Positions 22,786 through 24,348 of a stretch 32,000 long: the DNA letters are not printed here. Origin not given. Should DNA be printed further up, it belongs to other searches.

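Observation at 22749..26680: Coupled four-gene cassette, NA37-like / multi-TM protein / XseA / XseB, at the edge of a mobile element: candidate undescribed defence or anti-MGE system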

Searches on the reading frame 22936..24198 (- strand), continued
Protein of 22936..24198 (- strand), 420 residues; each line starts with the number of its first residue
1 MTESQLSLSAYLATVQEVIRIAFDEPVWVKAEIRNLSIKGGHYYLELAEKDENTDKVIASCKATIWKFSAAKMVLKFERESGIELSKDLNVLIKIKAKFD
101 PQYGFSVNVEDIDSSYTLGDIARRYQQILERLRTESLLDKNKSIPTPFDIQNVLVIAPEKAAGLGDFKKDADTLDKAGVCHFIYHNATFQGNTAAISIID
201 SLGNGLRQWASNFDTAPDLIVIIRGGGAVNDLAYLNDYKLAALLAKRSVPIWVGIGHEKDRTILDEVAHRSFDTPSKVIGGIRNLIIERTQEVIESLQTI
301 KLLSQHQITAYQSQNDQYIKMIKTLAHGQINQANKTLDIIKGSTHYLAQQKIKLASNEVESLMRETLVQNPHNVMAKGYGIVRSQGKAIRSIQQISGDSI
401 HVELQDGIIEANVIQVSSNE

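Call 76: search_protein_families(library=padloc, proteins=[L019:7108-7821:+, L045:6703-7737:+, L045:9591-10850:+, L021:11403-13274:+, L024:9457-10869:-, L022:9520-10623:+, L029:9451-11010:-, L037:9528-10373:+, L056:9472-10470:+, L038:9564-10664:+], max_evalue=0.001)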
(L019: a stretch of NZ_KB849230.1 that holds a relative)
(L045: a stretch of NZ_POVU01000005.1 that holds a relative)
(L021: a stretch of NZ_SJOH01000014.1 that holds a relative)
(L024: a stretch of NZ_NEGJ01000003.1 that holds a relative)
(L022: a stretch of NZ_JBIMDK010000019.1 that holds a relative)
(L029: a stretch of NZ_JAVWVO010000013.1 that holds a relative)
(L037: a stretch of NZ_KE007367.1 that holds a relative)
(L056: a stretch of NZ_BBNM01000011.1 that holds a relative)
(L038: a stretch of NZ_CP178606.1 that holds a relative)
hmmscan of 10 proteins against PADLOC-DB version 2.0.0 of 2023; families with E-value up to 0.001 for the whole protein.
L019:7108-7821:+ (237 aa): 0 families

L045:6703-7737:+ (344 aa): 0 families

L045:9591-10850:+ (419 aa): 0 families

L021:11403-13274:+ (623 aa): 46 families (the best 25 are shown)
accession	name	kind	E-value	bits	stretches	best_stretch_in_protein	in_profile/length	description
PDLC02966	RT-Toprim_I-C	-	2.6e-153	509.5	1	1-618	6-549/568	single gene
PDLC02963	RT-Toprim_I-C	-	8.2e-152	504.6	1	1-619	1-547/552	single gene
PDLC02964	RT-Toprim_I-C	-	1e-106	355.9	1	6-618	2-550/554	single gene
PDLC02967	RT-Toprim_I-C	-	9.6e-106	352.7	1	6-618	2-546/549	single gene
PDLC02961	RT-TIR_XII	-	6.2e-89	297.1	2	128-540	95-407/475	single gene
PDLC02959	RT-Protease_XI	-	5.9e-87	290.7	2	128-353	87-306/510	single gene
PDLC02960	RT-Protease_XI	-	6e-86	287.4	2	128-353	85-303/506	single gene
PDLC02962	RT-TIR_XII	-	8.8e-86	286.6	2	128-377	93-340/478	single gene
PDLC02968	RT-Toprim_I-C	-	9.8e-77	257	1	15-618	3-526/529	single gene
PDLC02965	RT-Toprim_I-C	-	5.9e-74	247.8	1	15-618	3-526/529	single gene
PDLC02956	RT_XIII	-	5.3e-63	211.7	1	5-374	108-432/469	-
PDLC02946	RT_III-A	-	6.8e-54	181.2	2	128-363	113-325/330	-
PDLC02940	RT_II-A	-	1.3e-50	170.5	2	127-352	262-455/477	-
PDLC02942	RT_III-A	-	2.3e-50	169.6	1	36-354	66-324/341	-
PDLC02941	RT_II-A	-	7.9e-50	167.8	2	126-365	90-296/309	-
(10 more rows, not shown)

L024:9457-10869:- (470 aa): 0 families

L022:9520-10623:+ (367 aa): 2 families
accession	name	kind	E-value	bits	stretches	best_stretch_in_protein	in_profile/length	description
PDLC03656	mREase_IV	-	2.2e-08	32.1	1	262-334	204-269/277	Type IV methyl-directed restriction enzyme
PDLC03662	mREase_IV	-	4.2e-05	20.3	1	244-341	463-554/560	Type IV methyl-directed restriction enzyme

L029:9451-11010:- (519 aa): 2 families
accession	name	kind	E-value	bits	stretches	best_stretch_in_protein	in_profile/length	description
PDLC03972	TmtA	-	3.7e-06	23.3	1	369-490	1156-1278/1302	-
PDLC00659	HmaA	-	0.00016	17.6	1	381-481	1030-1131/1176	SNF2 helicase / DEAD-box helicase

L037:9528-10373:+ (281 aa): 3 families
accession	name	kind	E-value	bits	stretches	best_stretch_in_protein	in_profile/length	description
PDLC04132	HNH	-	1.3e-26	91.4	1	130-273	126-276/286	-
PDLC03529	REase_II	-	1.2e-18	65.5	1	171-268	284-380/389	Type II restriction enzyme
PDLC03546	HNH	-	1.7e-14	51.5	1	154-270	155-278/282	Type II restriction enzyme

L056:9472-10470:+ (332 aa): 0 families

L038:9564-10664:+ (366 aa): 14 families
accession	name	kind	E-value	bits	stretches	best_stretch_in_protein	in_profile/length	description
PDLC04937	PDC-S15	-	4.1e-26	90.1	1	78-330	32-245/254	-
PDLC04938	PDC-S15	-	2.3e-20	71.2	1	81-264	63-217/276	-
PDLC04931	PDC-S15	-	7.1e-18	63.4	1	80-328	62-267/282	-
PDLC04934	PDC-S15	-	4e-16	57.1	1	166-263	116-214/416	-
PDLC04940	PDC-S15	-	2.5e-14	51.5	1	80-328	54-262/280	-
PDLC04936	PDC-S15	-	4e-12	44.1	1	150-217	74-138/300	-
PDLC04933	PDC-S15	-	3.9e-11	41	1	149-202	58-112/286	-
PDLC04927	PDC-S15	-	7.4e-11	39.6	2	82-107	38-63/422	-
PDLC04935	PDC-S15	-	5.4e-09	33.4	1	168-255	193-277/535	-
PDLC04926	PDC-S15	-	1.1e-08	32.5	1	167-201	87-121/300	-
PDLC04929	PDC-S15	-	2.2e-07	29.1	1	151-213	76-137/308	-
PDLC04932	PDC-S15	-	1.9e-06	25.5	1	146-224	90-164/324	-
PDLC04930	PDC-S15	-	1.1e-05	22.6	1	174-222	88-137/380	-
PDLC04939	PDC-S15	-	0.00083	16.3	0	167-200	78-111/487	-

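Call 77: search_protein_families(library=pfam, proteins=[L019:7108-7821:+, L045:6703-7737:+, L045:9591-10850:+, L021:11403-13274:+, L024:9457-10869:-, L022:9520-10623:+, L029:9451-11010:-, L037:9528-10373:+, L056:9472-10470:+, L038:9564-10664:+], max_evalue=0.001)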
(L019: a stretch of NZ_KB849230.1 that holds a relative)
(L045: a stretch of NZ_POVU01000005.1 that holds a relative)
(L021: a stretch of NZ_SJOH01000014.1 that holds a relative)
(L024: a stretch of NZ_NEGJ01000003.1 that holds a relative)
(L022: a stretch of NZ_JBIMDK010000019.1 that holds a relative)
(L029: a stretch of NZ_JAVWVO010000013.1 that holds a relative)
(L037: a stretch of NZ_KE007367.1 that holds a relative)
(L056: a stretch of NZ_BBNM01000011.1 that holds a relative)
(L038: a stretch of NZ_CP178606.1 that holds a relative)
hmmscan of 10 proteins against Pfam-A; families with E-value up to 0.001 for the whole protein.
L019:7108-7821:+ (237 aa): 0 families

L045:6703-7737:+ (344 aa): 0 families

L045:9591-10850:+ (419 aa): 0 families

L021:11403-13274:+ (623 aa): 1 family
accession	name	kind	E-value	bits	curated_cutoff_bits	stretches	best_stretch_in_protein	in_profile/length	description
PF00078.32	RVT_1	-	4.9e-19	69.3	29.6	1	131-286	59-197/205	Reverse transcriptase (RNA-dependent DNA polymerase)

L024:9457-10869:- (470 aa): 3 families
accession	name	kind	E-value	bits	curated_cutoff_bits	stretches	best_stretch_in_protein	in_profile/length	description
PF25199.1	nSTAND_NTPase5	-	5.2e-05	23.5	34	1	3-85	15-94/145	Novel STAND NTPase 5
PF01637.24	ATPase_2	-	0.00025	21.4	33.2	0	17-75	8-67/225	ATPase domain predominantly from Archaea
PF13191.12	AAA_16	-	0.00042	21.3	32.6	0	5-70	1-63/167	AAA ATPase domain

L022:9520-10623:+ (367 aa): 3 families
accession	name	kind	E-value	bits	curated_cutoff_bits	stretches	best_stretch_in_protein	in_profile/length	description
PF12102.13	MrcB_N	-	9e-24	84.5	25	1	13-195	2-182/183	MrcB-like, N-terminal domain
PF01844.29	HNH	-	9.8e-06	26.1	21.4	1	283-319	14-45/47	HNH endonuclease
PF13391.12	HNH_2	-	1.2e-05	25.5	21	1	281-319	10-59/66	HNH endonuclease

L029:9451-11010:- (519 aa): 1 family
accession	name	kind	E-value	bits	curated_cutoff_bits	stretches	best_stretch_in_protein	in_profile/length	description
PF13020.12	NOV_C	-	5.6e-09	36.4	22.1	1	398-484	1-83/91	Protein NO VEIN, C-terminal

L037:9528-10373:+ (281 aa): 1 family
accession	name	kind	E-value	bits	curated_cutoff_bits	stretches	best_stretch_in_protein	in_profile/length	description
PF13391.12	HNH_2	-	1.3e-11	44.6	21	1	172-224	1-66/66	HNH endonuclease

L056:9472-10470:+ (332 aa): 0 families

L038:9564-10664:+ (366 aa): 1 family
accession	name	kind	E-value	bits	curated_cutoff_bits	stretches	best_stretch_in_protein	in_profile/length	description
PF08867.16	FRG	-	2.9e-15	57.4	25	1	82-199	2-87/94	FRG domain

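Call 78: search_protein_families(library=pfam, proteins=[L022:14186-14881:+, L050:7262-7495:-, L050:3617-4234:+, L050:2446-3378:-, L050:13243-15729:-, L081:1198-3837:-, L081:9539-14068:-, L047:6489-7847:+, L031:8661-9305:-, L021:14141-14641:-], max_evalue=0.001)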
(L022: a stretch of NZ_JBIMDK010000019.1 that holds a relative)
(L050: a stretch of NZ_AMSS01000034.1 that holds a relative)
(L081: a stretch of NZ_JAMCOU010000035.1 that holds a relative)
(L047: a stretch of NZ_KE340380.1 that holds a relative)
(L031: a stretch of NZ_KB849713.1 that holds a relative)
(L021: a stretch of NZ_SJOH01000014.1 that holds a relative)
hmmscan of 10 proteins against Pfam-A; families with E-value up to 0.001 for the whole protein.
L022:14186-14881:+ (231 aa): 4 families
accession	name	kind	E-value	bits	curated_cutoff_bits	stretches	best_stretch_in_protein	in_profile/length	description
PF00717.28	Peptidase_S24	-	2e-17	63.4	23.3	1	105-222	9-115/116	Peptidase S24-like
PF01381.28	HTH_3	-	2.5e-10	40.7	23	1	11-64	1-55/55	Helix-turn-helix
PF12844.13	HTH_19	-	2.1e-09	37.6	30.2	1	10-68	3-62/64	Helix-turn-helix domain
PF13560.12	HTH_31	-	1.9e-08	34.9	27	1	9-60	4-57/64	Helix-turn-helix domain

L050:7262-7495:- (77 aa): 0 families

L050:3617-4234:+ (205 aa): 1 family
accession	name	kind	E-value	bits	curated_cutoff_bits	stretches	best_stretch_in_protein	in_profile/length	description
PF01810.24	LysE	-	9.6e-35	120.3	25.6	1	14-204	3-191/193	LysE type translocator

L050:2446-3378:- (310 aa): 1 family
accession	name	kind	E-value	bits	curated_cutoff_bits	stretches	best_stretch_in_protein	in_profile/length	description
PF03279.18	Lip_A_acyltrans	-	2.7e-55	188.1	22.3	1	12-301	3-295/295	Bacterial lipid A biosynthesis acyltransferase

L050:13243-15729:- (828 aa): 6 families
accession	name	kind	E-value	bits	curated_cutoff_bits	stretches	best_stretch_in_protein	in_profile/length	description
PF00122.25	E1-E2_ATPase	-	3.5e-60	203.1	28.1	1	311-491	2-180/181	E1-E2 ATPase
PF00702.32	Hydrolase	-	1.6e-38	133.5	26.4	1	510-725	3-191/191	haloacid dehalogenase-like hydrolase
PF00403.32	HMA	-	1.4e-33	115.5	24.8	2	88-147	2-62/62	Heavy-metal-associated domain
PF08282.18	Hydrolase_3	-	1.3e-06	28.8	20.9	1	707-757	205-255/255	haloacid dehalogenase-like hydrolase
PF12710.13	HAD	-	7.5e-06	26.9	27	1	645-721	87-188/189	haloacid dehalogenase-like hydrolase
PF01206.22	TusA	-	3.5e-05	24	28.6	0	90-155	5-61/70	Sulfurtransferase TusA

L081:1198-3837:- (879 aa): 3 families
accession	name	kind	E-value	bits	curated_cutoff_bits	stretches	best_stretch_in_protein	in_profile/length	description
PF06434.19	Aconitase_2_N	-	2.9e-90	301.8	27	1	168-384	1-204/204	Aconitate hydratase 2 N-terminus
PF11791.14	Aconitase_B_N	-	4.4e-68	228.5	25.8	1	4-156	1-153/153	Aconitate B N-terminal domain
PF00330.25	Aconitase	-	2.6e-41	142.5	28.7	1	476-827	101-463/463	Aconitase family (aconitate hydratase)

L081:9539-14068:- (1509 aa): 1 family
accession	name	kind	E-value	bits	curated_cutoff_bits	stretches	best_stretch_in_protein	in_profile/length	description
PF04357.19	TamB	-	7e-48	164.2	22.4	1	1162-1509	8-381/381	TamB, inner membrane protein subunit of TAM complex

L047:6489-7847:+ (452 aa): 2 families
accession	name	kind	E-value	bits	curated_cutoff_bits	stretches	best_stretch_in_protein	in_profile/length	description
PF00324.27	AA_permease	-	1.7e-121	406.6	24.6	1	16-422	1-423/470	Amino acid permease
PF13520.12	AA_permease_2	-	4.2e-32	112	27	1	20-425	9-411/427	Amino acid permease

L031:8661-9305:- (214 aa): 2 families
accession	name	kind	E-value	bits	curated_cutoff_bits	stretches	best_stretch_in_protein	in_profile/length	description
PF00535.33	Glycos_transf_2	-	1.7e-12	48.1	23.3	1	5-130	2-129/168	Glycosyl transferase family 2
PF13641.12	Glyco_tranf_2_3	-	3e-05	24.6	27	1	3-150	3-158/230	Glycosyltransferase like family 2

L021:14141-14641:- (166 aa): 1 family
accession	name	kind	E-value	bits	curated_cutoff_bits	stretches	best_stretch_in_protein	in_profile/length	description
PF06530.18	Phage_antitermQ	-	0.00083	19.7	26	0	20-62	3-43/118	Phage antitermination protein Q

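Call 91: find_related_loci(query=window:22936-24198:-, collection=viral_contigs, flank=8000)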
Query window:22936-24198:- (420 aa) in viral_contigs; peptide patterns used: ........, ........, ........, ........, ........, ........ (x = any residue, [..] = any of these).
25 stretches matched a pattern; 24 encode a relative of the query (tblastn E <= 1e-3); 24 distinct loci.
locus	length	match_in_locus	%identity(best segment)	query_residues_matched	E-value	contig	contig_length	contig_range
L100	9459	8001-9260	88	1-420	0e+0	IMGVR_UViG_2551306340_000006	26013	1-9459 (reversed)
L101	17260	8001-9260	87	1-420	0e+0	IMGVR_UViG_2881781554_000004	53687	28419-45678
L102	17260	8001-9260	87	1-420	0e+0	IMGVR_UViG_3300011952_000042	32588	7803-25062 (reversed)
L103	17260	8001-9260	87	1-420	0e+0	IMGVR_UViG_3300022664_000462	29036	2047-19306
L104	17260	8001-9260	86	1-420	0e+0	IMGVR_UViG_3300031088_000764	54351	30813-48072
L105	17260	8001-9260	84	1-420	0e+0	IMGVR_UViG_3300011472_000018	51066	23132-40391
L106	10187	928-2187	83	1-420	0e+0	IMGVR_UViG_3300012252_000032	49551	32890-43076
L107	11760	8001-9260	83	1-420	0e+0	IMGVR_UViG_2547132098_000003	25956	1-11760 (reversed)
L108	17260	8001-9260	84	1-420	0e+0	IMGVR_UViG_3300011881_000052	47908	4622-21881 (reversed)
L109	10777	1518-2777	82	1-420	0e+0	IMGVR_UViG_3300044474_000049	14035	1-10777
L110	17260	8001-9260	82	1-420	0e+0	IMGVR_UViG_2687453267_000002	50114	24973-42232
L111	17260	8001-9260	81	1-420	0e+0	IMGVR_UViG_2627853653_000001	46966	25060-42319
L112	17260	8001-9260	81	1-420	0e+0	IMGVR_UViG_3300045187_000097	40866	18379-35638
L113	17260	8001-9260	80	1-420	0e+0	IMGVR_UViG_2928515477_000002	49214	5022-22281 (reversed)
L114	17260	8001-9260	80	1-420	0e+0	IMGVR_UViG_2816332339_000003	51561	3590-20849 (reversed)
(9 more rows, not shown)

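Call 104: search_protein_families(library=padloc, proteins=[L080:9529-10587:+], max_evalue=0.001)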
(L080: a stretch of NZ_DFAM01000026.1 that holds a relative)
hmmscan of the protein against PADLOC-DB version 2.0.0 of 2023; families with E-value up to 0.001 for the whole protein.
L080:9529-10587:+ (352 aa): 0 families
